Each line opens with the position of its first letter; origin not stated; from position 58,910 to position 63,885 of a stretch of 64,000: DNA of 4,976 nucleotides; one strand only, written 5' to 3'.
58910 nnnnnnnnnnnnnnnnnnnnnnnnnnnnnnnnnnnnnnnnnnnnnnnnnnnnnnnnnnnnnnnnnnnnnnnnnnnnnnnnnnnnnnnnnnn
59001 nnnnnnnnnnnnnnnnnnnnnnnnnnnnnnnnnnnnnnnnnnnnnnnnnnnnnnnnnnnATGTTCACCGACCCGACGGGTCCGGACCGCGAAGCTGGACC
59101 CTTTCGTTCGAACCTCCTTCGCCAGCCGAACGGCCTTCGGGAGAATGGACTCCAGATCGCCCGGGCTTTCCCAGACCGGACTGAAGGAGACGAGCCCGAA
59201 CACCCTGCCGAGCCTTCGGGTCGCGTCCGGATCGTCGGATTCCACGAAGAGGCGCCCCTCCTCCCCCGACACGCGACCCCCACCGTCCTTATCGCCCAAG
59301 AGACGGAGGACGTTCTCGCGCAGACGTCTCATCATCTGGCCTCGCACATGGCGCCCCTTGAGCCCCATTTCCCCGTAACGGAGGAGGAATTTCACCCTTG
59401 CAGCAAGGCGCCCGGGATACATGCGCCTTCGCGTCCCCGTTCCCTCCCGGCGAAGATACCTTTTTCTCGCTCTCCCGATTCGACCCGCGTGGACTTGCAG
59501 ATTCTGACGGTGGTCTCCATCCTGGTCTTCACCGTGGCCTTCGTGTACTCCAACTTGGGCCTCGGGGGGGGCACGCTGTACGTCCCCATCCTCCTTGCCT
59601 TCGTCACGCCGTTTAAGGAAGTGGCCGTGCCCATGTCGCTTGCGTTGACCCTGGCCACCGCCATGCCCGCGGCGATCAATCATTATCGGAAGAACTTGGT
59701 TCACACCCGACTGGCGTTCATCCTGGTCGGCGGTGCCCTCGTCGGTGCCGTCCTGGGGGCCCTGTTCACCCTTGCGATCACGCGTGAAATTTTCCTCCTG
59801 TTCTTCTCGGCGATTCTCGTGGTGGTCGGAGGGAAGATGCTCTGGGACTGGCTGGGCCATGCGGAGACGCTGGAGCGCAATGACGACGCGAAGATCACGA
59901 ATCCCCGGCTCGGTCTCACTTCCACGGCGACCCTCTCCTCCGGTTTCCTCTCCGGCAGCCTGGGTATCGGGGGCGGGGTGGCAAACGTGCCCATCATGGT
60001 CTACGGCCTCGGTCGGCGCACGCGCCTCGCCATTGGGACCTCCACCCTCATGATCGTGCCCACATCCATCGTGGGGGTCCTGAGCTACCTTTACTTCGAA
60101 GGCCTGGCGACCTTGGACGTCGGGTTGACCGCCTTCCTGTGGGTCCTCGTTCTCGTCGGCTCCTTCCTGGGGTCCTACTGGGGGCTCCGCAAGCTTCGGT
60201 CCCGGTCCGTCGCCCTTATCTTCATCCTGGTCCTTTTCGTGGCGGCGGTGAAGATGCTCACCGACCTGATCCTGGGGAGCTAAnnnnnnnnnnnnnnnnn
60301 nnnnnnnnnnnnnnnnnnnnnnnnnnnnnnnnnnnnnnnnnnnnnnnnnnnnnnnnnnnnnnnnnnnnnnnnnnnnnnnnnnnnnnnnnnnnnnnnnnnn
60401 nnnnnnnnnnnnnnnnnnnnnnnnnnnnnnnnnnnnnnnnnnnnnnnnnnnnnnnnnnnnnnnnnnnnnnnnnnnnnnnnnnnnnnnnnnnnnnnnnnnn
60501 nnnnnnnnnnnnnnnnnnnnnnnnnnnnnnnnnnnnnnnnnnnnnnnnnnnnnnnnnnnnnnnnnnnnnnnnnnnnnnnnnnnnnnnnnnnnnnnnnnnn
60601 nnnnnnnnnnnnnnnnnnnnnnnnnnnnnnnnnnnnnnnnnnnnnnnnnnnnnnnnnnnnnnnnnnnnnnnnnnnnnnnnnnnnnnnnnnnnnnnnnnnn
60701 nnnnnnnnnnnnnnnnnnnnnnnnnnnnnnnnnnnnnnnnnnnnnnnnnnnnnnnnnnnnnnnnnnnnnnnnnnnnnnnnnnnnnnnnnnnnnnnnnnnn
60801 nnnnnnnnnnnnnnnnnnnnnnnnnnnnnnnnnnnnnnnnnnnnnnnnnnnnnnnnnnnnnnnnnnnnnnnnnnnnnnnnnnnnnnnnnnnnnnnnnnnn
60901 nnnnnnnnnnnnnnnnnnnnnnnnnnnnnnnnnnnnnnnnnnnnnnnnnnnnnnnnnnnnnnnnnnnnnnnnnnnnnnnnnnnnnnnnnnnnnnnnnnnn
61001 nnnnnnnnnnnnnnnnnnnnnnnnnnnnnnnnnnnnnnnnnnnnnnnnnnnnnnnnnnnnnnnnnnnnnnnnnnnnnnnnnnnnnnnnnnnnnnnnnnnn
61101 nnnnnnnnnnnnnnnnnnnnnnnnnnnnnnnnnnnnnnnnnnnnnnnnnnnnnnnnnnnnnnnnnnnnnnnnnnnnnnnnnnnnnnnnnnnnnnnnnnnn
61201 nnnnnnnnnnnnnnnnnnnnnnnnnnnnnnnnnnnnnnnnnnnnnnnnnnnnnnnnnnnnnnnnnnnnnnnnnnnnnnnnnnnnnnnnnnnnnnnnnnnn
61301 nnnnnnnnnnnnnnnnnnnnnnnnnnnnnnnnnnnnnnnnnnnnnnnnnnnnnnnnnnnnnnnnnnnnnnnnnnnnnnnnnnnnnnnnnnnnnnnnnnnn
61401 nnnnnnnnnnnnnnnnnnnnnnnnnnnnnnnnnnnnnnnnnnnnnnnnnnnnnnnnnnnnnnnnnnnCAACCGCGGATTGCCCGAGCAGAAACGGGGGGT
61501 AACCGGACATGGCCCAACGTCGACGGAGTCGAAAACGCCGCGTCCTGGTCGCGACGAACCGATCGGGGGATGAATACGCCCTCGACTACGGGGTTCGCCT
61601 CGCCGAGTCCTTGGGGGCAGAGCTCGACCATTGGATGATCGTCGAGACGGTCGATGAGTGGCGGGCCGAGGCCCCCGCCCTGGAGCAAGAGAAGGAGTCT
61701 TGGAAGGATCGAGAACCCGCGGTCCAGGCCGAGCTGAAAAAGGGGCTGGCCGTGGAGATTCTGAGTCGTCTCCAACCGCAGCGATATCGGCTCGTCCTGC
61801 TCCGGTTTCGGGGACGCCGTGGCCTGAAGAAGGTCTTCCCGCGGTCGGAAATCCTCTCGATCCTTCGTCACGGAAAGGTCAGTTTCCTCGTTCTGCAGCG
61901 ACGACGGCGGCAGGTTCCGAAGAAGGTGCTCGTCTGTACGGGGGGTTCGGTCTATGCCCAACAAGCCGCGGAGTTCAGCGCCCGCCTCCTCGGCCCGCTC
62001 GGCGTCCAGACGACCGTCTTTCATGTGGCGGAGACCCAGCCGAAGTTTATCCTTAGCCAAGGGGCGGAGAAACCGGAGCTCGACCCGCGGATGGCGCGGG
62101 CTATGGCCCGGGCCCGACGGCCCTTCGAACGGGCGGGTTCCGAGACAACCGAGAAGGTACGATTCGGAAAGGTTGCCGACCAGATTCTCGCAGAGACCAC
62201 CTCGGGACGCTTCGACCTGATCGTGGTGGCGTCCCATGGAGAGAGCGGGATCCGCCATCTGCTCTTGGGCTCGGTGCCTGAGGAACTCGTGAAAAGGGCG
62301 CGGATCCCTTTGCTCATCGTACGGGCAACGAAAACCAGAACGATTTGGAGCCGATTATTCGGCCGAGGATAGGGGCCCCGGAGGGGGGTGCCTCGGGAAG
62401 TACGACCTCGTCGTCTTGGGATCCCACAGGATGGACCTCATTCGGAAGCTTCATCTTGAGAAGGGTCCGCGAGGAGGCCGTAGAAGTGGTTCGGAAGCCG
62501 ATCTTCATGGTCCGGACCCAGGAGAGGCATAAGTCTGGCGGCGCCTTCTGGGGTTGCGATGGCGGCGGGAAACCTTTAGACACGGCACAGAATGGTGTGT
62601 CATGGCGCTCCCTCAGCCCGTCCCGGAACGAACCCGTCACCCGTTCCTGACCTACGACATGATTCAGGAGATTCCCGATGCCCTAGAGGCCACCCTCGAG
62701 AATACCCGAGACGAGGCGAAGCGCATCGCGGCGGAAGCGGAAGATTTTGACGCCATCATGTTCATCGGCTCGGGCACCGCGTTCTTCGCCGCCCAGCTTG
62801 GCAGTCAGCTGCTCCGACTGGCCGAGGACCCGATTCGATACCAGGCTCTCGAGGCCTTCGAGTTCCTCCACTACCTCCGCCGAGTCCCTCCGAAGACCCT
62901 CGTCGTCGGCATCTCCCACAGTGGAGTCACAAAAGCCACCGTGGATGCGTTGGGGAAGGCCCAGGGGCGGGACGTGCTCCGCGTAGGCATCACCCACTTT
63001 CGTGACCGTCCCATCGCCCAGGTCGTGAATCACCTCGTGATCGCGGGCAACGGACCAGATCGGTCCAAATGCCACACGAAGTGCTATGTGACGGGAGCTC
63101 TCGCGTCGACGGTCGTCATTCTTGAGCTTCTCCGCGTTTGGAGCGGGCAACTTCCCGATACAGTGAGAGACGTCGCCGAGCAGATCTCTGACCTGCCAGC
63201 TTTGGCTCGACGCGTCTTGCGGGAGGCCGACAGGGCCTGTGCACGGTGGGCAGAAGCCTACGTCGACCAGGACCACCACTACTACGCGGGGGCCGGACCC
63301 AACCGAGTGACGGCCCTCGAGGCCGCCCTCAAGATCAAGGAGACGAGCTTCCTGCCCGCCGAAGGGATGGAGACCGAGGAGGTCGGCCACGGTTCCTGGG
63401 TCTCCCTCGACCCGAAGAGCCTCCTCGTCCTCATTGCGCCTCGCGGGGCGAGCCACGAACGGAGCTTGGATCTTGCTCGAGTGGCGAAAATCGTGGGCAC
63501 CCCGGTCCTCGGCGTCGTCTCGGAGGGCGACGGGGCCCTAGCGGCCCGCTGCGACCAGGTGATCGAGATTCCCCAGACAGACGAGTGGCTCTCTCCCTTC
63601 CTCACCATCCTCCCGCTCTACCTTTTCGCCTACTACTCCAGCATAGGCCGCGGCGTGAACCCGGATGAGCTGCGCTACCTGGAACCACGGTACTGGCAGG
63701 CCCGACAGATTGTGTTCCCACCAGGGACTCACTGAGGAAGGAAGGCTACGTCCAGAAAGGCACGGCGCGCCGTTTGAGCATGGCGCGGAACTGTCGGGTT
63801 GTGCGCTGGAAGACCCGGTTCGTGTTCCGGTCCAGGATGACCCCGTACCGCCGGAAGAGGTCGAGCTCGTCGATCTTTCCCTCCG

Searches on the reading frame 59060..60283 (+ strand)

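Call 43: search_protein_families(library=pfam, proteins=[window:59060-60283:+], max_evalue=0.01)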
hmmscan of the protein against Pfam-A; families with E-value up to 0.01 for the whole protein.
window:59060-60283:+ (407 aa): 1 family
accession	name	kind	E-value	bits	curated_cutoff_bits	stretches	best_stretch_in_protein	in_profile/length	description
PF01925.25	TauE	-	1.7e-40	139.6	32.6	1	154-399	3-237/237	Sulfite exporter TauE/SafE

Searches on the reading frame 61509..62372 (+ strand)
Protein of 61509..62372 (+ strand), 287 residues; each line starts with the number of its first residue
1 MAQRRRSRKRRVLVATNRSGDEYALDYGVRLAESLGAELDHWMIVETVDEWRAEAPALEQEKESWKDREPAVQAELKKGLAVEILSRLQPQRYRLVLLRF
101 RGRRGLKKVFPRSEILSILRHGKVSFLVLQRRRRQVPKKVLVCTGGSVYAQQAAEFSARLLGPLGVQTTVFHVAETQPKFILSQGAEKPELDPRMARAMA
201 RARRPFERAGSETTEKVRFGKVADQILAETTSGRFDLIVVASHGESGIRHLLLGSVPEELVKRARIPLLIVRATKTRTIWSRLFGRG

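Call 43: search_protein_families(library=pfam, proteins=[window:61509-62372:+], max_evalue=0.01)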
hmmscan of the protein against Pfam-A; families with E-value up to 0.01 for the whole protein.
window:61509-62372:+ (287 aa): 1 family
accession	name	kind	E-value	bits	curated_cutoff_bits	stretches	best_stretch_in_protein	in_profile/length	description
PF00582.32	Usp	-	2.8e-32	112.6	24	2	138-272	3-141/141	Universal stress protein family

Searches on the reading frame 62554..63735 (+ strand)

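Call 43: search_protein_families(library=pfam, proteins=[window:62554-63735:+], max_evalue=0.01)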
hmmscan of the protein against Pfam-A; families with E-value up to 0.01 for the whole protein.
window:62554-63735:+ (393 aa): 1 family
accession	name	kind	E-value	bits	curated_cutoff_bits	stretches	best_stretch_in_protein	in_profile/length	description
PF01380.27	SIS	-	1.1e-23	83.9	25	2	238-362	4-127/131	SIS domain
